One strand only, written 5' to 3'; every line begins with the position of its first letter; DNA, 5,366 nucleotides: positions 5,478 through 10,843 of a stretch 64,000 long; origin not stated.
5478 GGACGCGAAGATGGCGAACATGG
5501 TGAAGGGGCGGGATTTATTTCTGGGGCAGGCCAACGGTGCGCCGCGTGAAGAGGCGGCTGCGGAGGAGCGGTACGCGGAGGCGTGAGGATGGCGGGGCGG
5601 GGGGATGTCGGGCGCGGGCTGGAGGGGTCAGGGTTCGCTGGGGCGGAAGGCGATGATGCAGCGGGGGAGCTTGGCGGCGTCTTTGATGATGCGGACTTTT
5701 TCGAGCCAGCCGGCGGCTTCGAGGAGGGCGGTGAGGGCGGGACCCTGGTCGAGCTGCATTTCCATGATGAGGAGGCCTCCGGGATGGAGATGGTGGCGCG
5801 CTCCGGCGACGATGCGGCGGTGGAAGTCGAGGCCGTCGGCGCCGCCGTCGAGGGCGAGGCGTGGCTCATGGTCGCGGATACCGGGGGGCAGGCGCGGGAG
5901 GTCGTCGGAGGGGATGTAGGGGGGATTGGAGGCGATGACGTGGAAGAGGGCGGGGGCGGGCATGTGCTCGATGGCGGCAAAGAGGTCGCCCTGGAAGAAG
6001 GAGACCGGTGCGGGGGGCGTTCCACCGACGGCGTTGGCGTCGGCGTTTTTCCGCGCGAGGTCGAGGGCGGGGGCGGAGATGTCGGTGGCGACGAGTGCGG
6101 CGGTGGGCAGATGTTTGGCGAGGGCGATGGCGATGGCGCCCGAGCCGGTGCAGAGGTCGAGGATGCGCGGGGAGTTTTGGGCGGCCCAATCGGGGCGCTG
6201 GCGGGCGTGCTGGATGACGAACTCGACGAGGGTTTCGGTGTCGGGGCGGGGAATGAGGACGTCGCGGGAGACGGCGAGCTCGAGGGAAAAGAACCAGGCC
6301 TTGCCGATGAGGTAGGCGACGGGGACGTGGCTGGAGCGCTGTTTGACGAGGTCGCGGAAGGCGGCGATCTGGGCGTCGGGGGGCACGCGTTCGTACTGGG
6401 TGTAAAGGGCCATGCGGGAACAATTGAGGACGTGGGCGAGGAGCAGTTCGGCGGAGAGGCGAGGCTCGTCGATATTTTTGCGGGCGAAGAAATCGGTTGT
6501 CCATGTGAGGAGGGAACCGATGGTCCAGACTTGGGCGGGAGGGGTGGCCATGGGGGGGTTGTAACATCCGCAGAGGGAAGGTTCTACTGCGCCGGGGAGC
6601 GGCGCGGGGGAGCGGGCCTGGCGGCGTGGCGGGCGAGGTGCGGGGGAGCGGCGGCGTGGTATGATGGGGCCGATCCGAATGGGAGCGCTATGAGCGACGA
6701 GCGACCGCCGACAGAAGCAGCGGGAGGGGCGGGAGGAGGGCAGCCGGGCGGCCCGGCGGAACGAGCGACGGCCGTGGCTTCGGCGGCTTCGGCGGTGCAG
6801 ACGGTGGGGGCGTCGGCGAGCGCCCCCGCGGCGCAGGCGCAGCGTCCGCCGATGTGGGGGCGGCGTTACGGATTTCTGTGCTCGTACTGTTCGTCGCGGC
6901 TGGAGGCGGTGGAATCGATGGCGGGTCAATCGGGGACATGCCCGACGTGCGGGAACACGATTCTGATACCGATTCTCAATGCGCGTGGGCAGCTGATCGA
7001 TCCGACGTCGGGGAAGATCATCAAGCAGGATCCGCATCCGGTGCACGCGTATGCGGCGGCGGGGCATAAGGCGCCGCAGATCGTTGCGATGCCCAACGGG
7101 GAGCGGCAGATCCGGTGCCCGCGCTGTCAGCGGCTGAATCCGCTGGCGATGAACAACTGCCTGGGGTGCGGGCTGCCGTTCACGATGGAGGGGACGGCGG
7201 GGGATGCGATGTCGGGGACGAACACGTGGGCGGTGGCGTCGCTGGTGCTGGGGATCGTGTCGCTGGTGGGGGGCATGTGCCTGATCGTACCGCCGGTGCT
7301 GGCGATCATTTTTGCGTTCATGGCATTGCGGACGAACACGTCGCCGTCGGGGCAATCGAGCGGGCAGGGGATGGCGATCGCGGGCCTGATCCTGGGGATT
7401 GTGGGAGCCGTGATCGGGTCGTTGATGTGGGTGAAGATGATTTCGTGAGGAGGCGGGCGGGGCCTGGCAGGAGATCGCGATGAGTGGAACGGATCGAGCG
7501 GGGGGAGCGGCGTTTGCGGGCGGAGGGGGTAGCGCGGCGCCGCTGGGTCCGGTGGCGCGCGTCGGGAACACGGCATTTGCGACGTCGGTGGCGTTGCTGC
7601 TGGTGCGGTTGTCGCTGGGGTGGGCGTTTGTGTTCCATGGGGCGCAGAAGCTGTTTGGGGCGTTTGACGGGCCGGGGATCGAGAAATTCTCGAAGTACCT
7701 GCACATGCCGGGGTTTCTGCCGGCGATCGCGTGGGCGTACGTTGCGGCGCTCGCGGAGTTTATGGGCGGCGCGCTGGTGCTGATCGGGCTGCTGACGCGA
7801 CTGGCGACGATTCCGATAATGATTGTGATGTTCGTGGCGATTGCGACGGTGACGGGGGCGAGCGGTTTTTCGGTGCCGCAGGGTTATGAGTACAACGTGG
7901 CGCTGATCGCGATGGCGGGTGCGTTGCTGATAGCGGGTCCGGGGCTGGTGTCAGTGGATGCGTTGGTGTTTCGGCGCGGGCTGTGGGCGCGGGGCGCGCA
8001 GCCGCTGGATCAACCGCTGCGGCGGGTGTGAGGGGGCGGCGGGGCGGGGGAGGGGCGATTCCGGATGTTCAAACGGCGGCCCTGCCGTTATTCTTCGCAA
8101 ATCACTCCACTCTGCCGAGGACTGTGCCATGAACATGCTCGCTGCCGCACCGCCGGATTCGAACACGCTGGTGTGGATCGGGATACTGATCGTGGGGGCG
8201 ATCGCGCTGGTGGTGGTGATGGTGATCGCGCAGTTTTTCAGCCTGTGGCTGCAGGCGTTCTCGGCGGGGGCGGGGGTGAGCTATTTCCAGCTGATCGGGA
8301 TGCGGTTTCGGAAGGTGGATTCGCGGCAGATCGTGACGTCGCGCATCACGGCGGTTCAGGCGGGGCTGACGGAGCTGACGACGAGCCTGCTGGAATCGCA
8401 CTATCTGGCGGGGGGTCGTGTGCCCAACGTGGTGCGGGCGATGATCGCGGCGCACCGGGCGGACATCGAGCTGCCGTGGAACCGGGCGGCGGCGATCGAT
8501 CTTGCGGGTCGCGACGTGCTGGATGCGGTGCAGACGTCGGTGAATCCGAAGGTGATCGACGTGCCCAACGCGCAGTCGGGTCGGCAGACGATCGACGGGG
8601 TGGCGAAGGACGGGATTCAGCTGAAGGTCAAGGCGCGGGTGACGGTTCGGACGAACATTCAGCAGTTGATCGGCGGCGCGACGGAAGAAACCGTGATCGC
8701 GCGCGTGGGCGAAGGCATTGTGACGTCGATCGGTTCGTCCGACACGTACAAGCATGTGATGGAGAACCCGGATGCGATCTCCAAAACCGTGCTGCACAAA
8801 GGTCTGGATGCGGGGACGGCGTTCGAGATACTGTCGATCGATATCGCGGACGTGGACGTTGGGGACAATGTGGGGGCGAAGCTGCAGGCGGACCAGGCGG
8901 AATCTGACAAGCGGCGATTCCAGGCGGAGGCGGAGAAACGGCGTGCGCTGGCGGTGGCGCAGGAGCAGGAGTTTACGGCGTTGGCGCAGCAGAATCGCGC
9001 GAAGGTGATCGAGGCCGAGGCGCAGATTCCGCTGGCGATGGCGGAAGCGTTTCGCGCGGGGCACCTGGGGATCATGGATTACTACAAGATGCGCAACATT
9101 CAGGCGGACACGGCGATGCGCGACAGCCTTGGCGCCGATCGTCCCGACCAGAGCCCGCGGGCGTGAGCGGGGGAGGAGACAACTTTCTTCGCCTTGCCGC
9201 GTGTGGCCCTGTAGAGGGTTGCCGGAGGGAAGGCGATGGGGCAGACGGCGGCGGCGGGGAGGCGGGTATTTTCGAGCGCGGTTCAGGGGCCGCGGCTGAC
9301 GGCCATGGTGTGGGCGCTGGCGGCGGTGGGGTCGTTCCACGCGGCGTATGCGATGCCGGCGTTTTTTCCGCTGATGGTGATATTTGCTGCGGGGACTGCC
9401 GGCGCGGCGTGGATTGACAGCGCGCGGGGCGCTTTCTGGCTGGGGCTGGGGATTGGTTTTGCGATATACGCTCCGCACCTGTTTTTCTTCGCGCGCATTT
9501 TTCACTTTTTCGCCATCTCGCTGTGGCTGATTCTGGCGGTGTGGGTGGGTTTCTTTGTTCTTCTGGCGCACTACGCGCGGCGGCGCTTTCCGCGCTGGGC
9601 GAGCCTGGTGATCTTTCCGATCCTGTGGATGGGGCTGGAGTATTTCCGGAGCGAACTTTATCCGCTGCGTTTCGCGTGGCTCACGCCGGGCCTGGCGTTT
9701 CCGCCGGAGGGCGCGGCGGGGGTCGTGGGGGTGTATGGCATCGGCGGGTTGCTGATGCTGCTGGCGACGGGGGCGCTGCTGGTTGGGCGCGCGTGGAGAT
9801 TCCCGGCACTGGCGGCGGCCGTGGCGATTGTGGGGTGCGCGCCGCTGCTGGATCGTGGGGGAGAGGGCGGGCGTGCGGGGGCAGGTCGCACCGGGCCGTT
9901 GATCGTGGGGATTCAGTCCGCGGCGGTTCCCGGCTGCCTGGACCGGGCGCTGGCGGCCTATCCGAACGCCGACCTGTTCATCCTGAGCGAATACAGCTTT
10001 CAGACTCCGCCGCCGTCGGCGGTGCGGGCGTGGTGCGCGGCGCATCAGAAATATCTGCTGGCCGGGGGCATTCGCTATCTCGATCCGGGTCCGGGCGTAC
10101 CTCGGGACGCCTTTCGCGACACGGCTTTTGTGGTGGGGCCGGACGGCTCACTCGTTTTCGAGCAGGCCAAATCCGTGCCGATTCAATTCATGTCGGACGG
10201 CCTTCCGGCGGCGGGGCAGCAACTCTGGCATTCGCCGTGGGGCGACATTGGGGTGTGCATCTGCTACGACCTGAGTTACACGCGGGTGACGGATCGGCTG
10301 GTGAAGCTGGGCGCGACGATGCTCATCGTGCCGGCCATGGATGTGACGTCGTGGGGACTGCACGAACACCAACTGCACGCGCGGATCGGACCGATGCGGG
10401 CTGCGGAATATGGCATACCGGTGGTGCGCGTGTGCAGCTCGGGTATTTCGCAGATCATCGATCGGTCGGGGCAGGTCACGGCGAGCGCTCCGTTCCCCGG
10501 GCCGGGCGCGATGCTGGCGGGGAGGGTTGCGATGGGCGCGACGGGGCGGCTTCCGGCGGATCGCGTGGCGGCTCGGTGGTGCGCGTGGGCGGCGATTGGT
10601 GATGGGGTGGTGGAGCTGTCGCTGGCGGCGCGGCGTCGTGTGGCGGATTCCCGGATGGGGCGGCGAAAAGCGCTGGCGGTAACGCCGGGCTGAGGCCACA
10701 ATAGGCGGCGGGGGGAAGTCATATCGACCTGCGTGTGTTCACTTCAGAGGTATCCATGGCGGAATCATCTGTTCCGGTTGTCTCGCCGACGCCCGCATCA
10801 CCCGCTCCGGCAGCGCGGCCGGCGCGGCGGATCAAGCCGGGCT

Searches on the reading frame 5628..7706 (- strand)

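Call 15: search_protein_families(library=pfam, proteins=[window:5628-7706:-])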
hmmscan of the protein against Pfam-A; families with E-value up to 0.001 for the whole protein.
window:5628-7706:- (692 aa): 6 families
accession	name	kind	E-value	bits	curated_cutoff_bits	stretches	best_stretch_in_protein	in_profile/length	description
PF17827.6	PrmC_N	-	8.9e-22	77.9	23.4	1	399-468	2-71/71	PrmC N-terminal domain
PF05175.20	MTS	-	1.9e-12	47.6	23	1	511-597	31-108/170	Methyltransferase small domain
PF13649.12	Methyltransf_25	-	1.5e-08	35.6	27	1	515-603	1-82/97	Methyltransferase domain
PF06325.19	PrmA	-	1.1e-05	25.6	22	1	510-560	160-209/296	Ribosomal protein L11 methyltransferase (PrmA)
PF13847.12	Methyltransf_31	-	1.2e-05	25.4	27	1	514-594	6-81/145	Methyltransferase domain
PF08242.18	Methyltransf_12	-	7.9e-05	23.7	30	1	516-558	1-43/98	Methyltransferase domain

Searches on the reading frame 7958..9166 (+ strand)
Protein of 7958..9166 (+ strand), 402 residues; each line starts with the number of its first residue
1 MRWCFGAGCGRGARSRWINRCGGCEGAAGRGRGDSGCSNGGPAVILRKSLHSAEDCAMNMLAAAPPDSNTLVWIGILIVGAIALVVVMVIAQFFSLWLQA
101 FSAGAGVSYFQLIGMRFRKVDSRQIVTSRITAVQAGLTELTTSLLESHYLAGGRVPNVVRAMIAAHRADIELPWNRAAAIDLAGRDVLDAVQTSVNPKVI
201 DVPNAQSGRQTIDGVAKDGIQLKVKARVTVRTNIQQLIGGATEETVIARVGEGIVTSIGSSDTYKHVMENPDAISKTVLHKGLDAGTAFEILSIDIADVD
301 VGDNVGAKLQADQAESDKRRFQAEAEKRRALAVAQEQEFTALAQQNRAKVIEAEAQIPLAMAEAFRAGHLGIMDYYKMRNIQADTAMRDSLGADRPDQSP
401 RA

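Call 15: search_protein_families(library=pfam, proteins=[window:7958-9166:+])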
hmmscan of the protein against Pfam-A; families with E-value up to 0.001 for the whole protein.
window:7958-9166:+ (402 aa): 1 family
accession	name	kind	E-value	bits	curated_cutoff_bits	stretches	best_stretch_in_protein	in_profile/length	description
PF12127.13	FloA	-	2.5e-150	500.3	34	1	77-393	2-312/314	Flotillin-like protein FloA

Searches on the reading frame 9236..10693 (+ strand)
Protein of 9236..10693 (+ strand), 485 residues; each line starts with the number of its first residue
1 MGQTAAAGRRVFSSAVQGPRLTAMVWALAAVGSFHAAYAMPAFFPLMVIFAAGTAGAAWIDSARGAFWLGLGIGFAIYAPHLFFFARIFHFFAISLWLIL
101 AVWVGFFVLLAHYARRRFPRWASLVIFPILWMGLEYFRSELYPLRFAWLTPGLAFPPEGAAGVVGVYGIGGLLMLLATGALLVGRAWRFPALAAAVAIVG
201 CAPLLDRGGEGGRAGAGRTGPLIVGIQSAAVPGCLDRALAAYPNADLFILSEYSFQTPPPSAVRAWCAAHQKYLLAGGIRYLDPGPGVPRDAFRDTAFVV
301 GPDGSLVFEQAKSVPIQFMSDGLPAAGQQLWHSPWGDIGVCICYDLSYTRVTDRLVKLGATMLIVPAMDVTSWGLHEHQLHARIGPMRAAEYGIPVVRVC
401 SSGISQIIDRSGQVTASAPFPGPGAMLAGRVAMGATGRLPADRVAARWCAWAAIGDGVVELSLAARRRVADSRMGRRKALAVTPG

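Call 15: search_protein_families(library=pfam, proteins=[window:9236-10693:+])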
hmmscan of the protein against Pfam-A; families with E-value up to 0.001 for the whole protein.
window:9236-10693:+ (485 aa): 1 family
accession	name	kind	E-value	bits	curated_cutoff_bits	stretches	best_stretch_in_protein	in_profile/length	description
PF00795.27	CN_hydrolase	-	2e-10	40.9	23.2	1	267-419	68-235/256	Carbon-nitrogen hydrolase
